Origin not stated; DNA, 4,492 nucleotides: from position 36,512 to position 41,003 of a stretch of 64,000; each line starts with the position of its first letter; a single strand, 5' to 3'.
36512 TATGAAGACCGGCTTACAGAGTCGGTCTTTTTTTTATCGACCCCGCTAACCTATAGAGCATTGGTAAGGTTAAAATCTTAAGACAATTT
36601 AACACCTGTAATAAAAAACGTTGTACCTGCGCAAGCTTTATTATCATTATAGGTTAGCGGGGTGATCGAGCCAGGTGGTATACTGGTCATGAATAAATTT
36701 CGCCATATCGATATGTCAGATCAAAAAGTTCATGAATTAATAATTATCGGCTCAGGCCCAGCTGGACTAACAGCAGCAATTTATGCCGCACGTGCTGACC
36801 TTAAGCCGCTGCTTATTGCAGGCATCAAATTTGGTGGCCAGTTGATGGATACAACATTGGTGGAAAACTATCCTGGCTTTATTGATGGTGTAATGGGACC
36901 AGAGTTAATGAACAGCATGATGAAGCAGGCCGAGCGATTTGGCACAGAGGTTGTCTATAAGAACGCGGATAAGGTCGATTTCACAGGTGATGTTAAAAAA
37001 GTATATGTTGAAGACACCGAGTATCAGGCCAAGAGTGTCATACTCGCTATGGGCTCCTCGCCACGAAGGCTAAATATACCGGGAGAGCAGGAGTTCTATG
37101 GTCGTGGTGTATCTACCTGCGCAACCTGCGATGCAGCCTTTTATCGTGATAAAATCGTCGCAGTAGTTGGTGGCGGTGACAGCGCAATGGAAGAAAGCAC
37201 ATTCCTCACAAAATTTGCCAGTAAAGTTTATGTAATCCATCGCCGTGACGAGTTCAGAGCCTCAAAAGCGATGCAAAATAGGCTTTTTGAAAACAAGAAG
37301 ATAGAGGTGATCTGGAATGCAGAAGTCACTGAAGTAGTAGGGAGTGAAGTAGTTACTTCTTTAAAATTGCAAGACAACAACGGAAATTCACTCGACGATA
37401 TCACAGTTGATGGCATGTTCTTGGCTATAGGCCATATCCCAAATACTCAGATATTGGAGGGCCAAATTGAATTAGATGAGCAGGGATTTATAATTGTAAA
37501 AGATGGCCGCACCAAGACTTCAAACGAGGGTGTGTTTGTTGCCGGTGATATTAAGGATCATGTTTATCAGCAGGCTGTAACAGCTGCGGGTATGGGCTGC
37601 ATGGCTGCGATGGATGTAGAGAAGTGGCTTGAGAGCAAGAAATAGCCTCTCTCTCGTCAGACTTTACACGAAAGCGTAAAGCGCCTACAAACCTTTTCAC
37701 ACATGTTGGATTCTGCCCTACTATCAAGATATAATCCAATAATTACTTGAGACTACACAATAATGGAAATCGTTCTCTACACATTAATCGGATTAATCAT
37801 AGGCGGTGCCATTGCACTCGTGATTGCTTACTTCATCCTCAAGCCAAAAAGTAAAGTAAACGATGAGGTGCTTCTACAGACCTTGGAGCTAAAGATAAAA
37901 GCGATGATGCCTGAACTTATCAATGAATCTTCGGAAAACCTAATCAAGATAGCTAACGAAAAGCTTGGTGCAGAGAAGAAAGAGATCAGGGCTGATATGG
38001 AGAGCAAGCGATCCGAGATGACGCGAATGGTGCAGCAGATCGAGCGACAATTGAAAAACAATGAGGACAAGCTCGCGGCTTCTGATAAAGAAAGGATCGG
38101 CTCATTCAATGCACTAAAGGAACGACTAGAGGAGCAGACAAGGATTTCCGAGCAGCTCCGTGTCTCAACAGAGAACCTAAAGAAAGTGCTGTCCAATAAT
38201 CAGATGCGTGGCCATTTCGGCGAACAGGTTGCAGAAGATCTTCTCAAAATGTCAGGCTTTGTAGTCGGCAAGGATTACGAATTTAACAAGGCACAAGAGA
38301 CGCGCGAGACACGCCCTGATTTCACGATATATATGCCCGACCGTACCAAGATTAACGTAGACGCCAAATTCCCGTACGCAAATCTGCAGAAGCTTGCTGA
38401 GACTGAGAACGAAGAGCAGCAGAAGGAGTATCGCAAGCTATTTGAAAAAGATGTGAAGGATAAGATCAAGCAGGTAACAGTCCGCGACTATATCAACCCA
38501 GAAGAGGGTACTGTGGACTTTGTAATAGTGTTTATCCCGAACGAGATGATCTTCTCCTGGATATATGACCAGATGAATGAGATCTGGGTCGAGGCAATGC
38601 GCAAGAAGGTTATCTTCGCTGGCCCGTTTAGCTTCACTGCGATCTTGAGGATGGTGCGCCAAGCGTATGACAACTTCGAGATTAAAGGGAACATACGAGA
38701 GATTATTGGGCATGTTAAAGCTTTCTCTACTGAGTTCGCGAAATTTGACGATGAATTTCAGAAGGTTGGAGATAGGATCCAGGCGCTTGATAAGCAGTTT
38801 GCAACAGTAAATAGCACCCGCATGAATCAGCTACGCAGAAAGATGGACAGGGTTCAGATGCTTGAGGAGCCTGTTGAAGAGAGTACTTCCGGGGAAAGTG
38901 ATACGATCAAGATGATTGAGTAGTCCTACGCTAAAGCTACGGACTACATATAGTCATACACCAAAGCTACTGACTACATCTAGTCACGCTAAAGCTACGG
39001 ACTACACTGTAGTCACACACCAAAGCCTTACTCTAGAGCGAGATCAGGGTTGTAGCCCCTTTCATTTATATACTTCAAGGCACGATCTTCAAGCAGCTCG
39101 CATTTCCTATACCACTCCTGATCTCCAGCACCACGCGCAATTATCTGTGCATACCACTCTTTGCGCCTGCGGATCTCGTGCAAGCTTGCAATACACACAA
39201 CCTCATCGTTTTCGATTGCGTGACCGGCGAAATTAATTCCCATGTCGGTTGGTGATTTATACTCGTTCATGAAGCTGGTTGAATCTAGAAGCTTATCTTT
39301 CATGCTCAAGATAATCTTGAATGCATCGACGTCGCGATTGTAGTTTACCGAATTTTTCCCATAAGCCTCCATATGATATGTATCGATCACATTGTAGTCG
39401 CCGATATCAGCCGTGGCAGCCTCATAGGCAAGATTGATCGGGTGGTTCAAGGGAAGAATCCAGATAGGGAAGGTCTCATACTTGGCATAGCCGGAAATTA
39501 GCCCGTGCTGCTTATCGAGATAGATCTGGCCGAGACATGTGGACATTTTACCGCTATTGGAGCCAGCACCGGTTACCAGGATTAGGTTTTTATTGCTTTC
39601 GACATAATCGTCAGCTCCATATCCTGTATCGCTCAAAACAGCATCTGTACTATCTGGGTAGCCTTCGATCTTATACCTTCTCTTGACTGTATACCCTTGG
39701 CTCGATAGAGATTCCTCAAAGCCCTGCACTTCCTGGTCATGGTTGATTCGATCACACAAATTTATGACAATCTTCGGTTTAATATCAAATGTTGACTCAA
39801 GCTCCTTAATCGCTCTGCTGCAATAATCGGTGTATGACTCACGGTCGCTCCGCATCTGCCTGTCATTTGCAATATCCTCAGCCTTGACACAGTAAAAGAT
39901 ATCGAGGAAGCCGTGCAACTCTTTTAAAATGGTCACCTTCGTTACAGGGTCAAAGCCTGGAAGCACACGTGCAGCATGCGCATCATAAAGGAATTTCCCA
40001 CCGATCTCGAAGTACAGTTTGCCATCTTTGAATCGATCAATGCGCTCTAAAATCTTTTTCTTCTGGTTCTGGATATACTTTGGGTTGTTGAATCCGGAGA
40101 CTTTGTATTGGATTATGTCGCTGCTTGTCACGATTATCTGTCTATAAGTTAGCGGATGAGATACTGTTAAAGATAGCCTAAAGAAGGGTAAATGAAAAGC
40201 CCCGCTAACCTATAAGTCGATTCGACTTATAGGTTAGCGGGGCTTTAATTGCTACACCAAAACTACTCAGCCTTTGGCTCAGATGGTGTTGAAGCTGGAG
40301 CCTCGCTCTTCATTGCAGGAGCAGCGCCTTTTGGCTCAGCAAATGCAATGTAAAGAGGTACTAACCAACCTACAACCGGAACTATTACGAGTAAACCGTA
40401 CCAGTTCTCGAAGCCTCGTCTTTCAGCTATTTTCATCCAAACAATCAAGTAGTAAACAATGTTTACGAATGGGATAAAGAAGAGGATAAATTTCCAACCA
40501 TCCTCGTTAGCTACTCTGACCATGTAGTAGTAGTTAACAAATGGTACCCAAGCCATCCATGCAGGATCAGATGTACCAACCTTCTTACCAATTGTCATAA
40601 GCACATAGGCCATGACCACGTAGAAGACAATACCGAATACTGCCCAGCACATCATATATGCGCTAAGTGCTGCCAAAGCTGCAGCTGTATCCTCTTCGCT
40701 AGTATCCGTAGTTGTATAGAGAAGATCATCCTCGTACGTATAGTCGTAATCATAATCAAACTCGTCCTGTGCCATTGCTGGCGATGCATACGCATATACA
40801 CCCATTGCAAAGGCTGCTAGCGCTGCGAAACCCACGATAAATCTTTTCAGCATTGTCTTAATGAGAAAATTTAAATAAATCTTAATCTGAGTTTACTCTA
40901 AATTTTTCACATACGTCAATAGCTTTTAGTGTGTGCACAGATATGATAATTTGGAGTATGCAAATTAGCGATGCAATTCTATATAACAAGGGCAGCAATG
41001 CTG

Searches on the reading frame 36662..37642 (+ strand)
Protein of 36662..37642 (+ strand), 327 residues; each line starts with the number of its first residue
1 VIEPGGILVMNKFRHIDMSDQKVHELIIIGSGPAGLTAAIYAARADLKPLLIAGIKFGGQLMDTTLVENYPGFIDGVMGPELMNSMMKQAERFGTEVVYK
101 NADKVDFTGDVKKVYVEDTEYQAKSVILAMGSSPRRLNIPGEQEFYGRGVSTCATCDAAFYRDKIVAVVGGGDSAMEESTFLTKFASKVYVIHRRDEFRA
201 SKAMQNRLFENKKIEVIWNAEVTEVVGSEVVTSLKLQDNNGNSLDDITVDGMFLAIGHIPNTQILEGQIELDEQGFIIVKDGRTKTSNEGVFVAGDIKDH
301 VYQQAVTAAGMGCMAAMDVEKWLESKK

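Call 25: search_protein_families(library=pfam, proteins=[window:36662-37642:+], max_evalue=0.00001)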
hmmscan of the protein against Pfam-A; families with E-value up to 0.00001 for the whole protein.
window:36662-37642:+ (327 aa): 5 families
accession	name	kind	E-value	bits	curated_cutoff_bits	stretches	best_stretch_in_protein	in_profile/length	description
PF07992.20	Pyr_redox_2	-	7.7e-56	190.1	26.1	1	25-312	2-291/291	Pyridine nucleotide-disulphide oxidoreductase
PF13738.12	Pyr_redox_3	-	4.6e-24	85.6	30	1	101-295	103-305/305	Pyridine nucleotide-disulphide oxidoreductase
PF00070.33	Pyr_redox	-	1.8e-20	73.6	22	1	166-238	2-81/82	Pyridine nucleotide-disulphide oxidoreductase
PF13434.12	Lys_Orn_oxgnase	-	9.5e-07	28.7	21.3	0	91-214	112-243/339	L-lysine 6-monooxygenase/L-ornithine 5-monooxygenase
PF12831.13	FAD_oxidored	-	5.3e-06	26.4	27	0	26-61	2-38/416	FAD dependent oxidoreductase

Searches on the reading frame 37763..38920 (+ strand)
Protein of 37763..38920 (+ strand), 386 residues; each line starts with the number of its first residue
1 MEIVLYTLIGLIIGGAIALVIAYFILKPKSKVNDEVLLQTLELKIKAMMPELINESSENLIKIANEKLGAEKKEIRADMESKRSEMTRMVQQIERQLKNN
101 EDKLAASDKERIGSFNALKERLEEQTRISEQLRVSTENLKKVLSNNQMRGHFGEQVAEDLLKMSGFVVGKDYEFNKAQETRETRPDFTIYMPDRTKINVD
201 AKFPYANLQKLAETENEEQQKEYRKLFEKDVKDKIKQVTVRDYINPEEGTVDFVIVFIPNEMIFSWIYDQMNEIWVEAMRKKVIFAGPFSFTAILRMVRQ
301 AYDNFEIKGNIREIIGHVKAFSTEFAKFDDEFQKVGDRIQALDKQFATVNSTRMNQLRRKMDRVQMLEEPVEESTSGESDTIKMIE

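Call 25: search_protein_families(library=pfam, proteins=[window:37763-38920:+], max_evalue=0.00001)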
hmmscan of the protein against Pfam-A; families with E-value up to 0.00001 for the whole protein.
window:37763-38920:+ (386 aa): 1 family
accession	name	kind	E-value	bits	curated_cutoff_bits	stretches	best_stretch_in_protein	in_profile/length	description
PF02646.22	RmuC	-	1.4e-63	215.2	26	1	85-370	2-287/291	RmuC family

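Call 36: find_homologous_proteins(query=window:37763-38920:+, max_evalue=1e-60)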
Query window:37763-38920:+ (386 aa): 1970 proteins with E <= 1e-60 among 5078 candidates; the best 120 are listed.
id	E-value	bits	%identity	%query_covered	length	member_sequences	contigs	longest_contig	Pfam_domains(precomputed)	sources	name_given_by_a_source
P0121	4.1e-243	824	100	100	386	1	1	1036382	PF02646.23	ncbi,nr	ncbi:MAG: DNA recombination protein RmuC [Candidatus Dojkabacteria bacterium]|nr:MAG: DNA recombinat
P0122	1.4e-183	628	76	100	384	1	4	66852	PF02646.23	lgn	-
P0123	1.5e-182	625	75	100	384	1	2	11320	PF02646.23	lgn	-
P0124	1.4e-181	621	74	100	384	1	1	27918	PF02646.23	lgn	-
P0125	1.1e-176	605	73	100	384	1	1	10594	PF02646.23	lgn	-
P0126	2.8e-150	518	62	94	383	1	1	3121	PF02646.23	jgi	jgi:DNA recombination protein RmuC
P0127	1.0e-143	497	63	96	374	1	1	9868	PF02646.23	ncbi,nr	ncbi:DNA recombination protein RmuC [Candidatus Dojkabacteria bacterium]|nr:DNA recombination protei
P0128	7.1e-139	481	62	94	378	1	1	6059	PF02646.23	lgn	-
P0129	2.0e-138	480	60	93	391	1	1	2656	PF02646.23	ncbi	ncbi:MAG: hypothetical protein Fur003_6070 [Candidatus Dojkabacteria bacterium]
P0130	5.4e-137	475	59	95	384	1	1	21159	PF02646.23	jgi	jgi:DNA recombination protein RmuC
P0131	1.6e-136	473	59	96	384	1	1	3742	PF02646.23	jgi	jgi:DNA recombination protein RmuC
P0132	1.7e-136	473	60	91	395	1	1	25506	PF02646.23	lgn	-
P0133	2.3e-135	469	57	100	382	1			PF02646.23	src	-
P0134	4.7e-135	468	60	98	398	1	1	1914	PF02646.23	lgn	-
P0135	5.1e-135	468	59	93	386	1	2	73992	PF02646.23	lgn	-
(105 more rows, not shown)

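Call 37: find_encoding_contigs(protein=P0122, flank=10000, max_places=4)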
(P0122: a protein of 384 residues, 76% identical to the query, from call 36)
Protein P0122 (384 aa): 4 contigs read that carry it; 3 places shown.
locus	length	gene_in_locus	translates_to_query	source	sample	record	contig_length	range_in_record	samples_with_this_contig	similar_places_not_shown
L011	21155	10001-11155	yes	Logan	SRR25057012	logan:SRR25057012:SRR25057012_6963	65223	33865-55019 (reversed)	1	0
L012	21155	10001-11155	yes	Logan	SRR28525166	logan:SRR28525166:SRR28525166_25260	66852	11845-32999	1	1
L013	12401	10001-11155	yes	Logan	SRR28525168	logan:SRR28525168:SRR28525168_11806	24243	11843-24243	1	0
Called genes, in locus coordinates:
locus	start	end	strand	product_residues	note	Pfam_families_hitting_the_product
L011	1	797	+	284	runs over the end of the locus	PF00005:ABC_tran, PF13304:AAA_21 (faint)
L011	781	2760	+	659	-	PF12704:MacB_PCD, PF02687:FtsX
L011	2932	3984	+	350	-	PF02421:FeoB_N (faint), PF03193:RsgA_GTPase, PF01926:MMR_HSR1 (weak)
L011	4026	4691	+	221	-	PF00149:Metallophos, PF12850:Metallophos_2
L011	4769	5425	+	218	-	-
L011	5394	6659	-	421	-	PF13439:Glyco_transf_4, PF13579:Glyco_trans_4_4 (weak), PF00534:Glycos_transf_1, PF13692:Glyco_trans_1_4, PF13524:Glyco_trans_1_2 (weak)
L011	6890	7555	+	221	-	PF00072:Response_reg, PF00486:Trans_reg_C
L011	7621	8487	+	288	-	PF00512:HisKA, PF02518:HATPase_c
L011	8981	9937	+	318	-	PF01946:Thi4 (faint), PF13434:Lys_Orn_oxgnase (faint), PF01266:DAO (faint), PF07992:Pyr_redox_2, PF13738:Pyr_redox_3, PF00070:Pyr_redox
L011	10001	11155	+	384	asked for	PF02646:RmuC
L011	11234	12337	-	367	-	PF08903:DUF1846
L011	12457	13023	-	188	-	PF18936:DUF5684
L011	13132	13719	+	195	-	-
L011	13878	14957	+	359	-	PF00154:RecA_N, PF08423:Rad51, PF06745:ATPase, PF01637:ATPase_2 (faint), PF21096:RecA_C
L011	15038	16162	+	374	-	PF00574:CLP_protease (weak), PF01343:Peptidase_S49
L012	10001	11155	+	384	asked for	PF02646:RmuC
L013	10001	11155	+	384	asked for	PF02646:RmuC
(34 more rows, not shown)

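Call 38: find_encoding_contigs(protein=P0124, flank=10000, max_places=2)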
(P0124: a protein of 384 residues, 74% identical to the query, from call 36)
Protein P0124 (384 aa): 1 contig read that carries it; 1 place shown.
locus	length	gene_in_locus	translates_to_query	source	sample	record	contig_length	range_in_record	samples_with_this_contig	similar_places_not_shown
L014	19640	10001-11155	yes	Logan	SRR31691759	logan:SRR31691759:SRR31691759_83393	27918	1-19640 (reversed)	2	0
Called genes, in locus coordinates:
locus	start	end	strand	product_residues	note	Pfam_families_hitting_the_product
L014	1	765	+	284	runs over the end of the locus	PF00005:ABC_tran, PF13304:AAA_21 (faint)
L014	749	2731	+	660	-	PF12704:MacB_PCD (weak), PF02687:FtsX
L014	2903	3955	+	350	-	PF02421:FeoB_N (faint), PF03193:RsgA_GTPase, PF01926:MMR_HSR1 (weak)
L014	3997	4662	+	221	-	PF00149:Metallophos, PF12850:Metallophos_2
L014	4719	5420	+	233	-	-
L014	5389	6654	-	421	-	PF13439:Glyco_transf_4, PF00534:Glycos_transf_1, PF13692:Glyco_trans_1_4, PF13524:Glyco_trans_1_2 (weak)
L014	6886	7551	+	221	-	PF00072:Response_reg, PF00486:Trans_reg_C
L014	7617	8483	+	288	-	PF00512:HisKA, PF02518:HATPase_c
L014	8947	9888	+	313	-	PF07992:Pyr_redox_2, PF13434:Lys_Orn_oxgnase (faint), PF01266:DAO (faint), PF13738:Pyr_redox_3, PF00070:Pyr_redox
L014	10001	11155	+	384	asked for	PF02646:RmuC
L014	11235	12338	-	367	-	PF08903:DUF1846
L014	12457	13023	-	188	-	PF18936:DUF5684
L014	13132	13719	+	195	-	-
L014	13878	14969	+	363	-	PF00154:RecA_N, PF08423:Rad51, PF06745:ATPase, PF13481:AAA_25 (faint), PF01637:ATPase_2 (faint), PF21096:RecA_C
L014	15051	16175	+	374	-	PF01343:Peptidase_S49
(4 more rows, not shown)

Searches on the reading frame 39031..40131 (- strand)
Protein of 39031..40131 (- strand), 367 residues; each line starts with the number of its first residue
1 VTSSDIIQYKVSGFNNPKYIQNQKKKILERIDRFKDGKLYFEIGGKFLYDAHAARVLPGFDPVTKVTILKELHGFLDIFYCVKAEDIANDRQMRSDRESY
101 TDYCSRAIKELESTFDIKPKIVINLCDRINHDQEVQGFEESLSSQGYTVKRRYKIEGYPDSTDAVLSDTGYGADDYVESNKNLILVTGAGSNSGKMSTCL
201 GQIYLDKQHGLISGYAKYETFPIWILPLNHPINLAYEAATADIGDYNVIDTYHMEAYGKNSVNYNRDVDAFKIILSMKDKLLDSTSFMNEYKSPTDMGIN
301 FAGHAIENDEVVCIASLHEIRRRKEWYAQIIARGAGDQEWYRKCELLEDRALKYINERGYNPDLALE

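Call 26: search_protein_families(library=pfam, proteins=[window:39031-40131:-], max_evalue=0.00001)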
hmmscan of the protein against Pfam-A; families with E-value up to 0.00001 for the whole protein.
window:39031-40131:- (367 aa): 1 family
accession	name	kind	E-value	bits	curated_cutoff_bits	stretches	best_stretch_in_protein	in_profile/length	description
PF08903.17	DUF1846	-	3e-107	358.7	27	1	13-347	2-328/333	Domain of unknown function DUF1846, N-terminal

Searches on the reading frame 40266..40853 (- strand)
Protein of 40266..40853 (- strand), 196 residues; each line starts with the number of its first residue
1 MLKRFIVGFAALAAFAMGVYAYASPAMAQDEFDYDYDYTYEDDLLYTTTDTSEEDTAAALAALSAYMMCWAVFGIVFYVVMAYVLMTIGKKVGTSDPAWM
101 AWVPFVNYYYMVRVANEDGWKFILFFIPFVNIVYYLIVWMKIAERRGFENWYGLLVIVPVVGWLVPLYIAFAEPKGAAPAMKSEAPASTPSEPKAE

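Call 26: search_protein_families(library=pfam, proteins=[window:40266-40853:-], max_evalue=0.00001)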
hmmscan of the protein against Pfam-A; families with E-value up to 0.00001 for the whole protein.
window:40266-40853:- (196 aa): 1 family
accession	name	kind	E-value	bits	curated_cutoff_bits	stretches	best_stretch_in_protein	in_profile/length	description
PF18936.5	DUF5684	-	5.4e-10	40.2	27.4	1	99-145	1-47/81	Family of unknown function (DUF5684)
